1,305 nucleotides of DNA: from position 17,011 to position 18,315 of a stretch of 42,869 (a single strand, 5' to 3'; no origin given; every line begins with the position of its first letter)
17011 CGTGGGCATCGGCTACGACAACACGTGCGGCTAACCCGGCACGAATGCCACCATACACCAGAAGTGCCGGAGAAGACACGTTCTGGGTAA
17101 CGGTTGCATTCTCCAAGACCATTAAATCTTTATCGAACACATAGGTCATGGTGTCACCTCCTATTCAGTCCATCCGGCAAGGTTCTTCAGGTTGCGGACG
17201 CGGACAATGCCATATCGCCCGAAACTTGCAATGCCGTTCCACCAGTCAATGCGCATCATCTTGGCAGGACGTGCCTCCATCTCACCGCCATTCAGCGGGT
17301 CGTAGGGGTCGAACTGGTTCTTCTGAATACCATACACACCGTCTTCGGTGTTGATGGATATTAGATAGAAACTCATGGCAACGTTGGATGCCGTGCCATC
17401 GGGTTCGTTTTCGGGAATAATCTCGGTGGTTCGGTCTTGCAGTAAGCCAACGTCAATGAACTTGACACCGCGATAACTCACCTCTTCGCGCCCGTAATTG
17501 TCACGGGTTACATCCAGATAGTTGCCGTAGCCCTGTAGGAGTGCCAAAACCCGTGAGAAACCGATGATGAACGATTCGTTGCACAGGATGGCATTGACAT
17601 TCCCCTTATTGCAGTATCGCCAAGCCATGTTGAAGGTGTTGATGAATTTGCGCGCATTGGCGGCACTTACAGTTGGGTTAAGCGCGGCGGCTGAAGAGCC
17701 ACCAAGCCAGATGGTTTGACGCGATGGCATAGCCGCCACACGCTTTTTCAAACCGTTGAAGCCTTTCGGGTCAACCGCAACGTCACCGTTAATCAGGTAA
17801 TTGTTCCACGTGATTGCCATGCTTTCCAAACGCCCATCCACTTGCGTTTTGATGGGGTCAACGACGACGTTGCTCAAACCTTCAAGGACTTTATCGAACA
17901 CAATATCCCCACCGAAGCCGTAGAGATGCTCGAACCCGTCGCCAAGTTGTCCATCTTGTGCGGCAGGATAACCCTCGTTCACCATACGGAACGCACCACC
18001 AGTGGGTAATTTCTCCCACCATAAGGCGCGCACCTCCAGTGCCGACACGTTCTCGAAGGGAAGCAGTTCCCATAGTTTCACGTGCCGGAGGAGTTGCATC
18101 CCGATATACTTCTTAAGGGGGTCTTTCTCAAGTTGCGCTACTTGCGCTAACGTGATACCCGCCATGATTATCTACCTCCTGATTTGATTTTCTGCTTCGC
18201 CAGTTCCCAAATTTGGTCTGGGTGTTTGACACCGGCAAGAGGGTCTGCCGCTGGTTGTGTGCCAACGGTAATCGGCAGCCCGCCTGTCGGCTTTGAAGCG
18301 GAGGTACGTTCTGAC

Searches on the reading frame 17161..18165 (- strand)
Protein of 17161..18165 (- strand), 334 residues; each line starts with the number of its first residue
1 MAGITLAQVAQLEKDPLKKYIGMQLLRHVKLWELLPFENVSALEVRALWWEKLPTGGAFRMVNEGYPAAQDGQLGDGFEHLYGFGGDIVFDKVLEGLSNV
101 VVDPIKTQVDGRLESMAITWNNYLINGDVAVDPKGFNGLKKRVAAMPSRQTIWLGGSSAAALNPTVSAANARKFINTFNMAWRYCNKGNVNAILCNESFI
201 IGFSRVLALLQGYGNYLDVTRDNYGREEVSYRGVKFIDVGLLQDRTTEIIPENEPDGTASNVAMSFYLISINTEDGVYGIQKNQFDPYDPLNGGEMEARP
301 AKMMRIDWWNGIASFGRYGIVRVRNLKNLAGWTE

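Call 11: search_protein_families(library=phrogs, proteins=[window:17161-18165:-], max_evalue=0.001)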
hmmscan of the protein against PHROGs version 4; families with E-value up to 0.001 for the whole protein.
window:17161-18165:- (334 aa): 2 families
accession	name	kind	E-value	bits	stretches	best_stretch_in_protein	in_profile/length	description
phrog_212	-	head and packaging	1.9e-30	107.3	1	4-328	6-295/301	major head protein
phrog_31318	-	unknown function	0.00066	20.4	0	218-328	45-146/147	-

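Call 14: search_dna_similar(query=window:17161-18165:-, collection=phages, mode=protein, max_rows=15)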
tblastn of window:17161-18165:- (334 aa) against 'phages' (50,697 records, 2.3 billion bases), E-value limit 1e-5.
Records with a match: 96; places in all: 96; records where one place covers at least 80% of the query: 94.
Best place of each record, by identity: <60% 96.
By first word of the organism name: Caulobacter 39; Paenibacillus 13; Streptomyces 11; Brevundimonas 8; Gordonia 6; Synechococcus 5; Rhizobium 5; Clostridium 2; Rhodococcus 2; Bertelyvirus 2; and 3 more.
By host as written in the record: Caulobacter vibrioides CB15 22; Paenibacillus larvae 11; Caulobacter crescentus NA1000 6; Caulobacter crescentus 6; Caulobacter vibrioides 6; Brevundimonas pondensis LVF1 6; Gordonia terrae 3612 5; Streptomyces lividans JI 1326 3; and 21 more.
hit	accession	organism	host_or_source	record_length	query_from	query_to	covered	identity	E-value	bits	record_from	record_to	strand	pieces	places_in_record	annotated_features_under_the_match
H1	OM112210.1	Bacillus phage PK2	Bacillus sp. (in: Bacteria)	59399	3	334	99%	28.1%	2e-20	98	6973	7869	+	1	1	hypothetical protein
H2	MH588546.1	Caulobacter phage CcrBL9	Caulobacter vibrioides CB15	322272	1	330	99%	27.1%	4e-16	85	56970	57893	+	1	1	major capsid protein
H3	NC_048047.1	Caulobacter phage CcrBL9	Caulobacter vibrioides CB15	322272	1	330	99%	27.1%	4e-16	85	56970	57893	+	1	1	major head protein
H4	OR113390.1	Clostridium phage vB_CtyS-FA70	Clostridium sp.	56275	3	327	97%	27.5%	7e-20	96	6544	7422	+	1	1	hypothetical protein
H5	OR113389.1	Clostridium phage vB_CtyS-FA67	Clostridium sp.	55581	3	327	97%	27.5%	1e-19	96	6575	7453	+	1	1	hypothetical protein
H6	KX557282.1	Gordonia phage Nyceirae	Gordonia terrae 3612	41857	4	328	97%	27.5%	1e-18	92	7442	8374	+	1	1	11: major capsid protein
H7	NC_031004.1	Gordonia phage Nyceirae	Gordonia terrae 3612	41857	4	328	97%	27.5%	1e-18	92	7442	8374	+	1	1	11: major head protein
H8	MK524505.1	Gordonia phage Dogfish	Gordonia terrae 3612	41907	4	326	97%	27.5%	1e-20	99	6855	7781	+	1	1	9: major capsid protein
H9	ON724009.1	Gordonia phage Meyran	Gordonia terrae 3612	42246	4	326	97%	27.5%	2e-20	98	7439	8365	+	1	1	9: major capsid protein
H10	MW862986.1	Gordonia phage Phishy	Gordonia terrae 3612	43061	4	326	97%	27.5%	2e-20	98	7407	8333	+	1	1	10: major capsid protein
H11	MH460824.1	Paenibacillus phage Unity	Paenibacillus larvae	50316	5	315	93%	28.5%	1e-18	92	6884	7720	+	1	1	major capsid protein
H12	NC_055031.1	Paenibacillus phage Unity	Paenibacillus larvae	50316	5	315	93%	28.5%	1e-18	92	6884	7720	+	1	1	major head protein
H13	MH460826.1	Paenibacillus phage Heath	Paenibacillus larvae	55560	5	315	93%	28.5%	2e-18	92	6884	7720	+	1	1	major capsid protein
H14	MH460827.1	Paenibacillus phage Halcyone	Paenibacillus larvae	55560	5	315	93%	28.5%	2e-18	92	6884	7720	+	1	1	major capsid protein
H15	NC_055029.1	Paenibacillus phage Halcyone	Paenibacillus larvae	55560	5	315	93%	28.5%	2e-18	92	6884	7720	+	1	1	major head protein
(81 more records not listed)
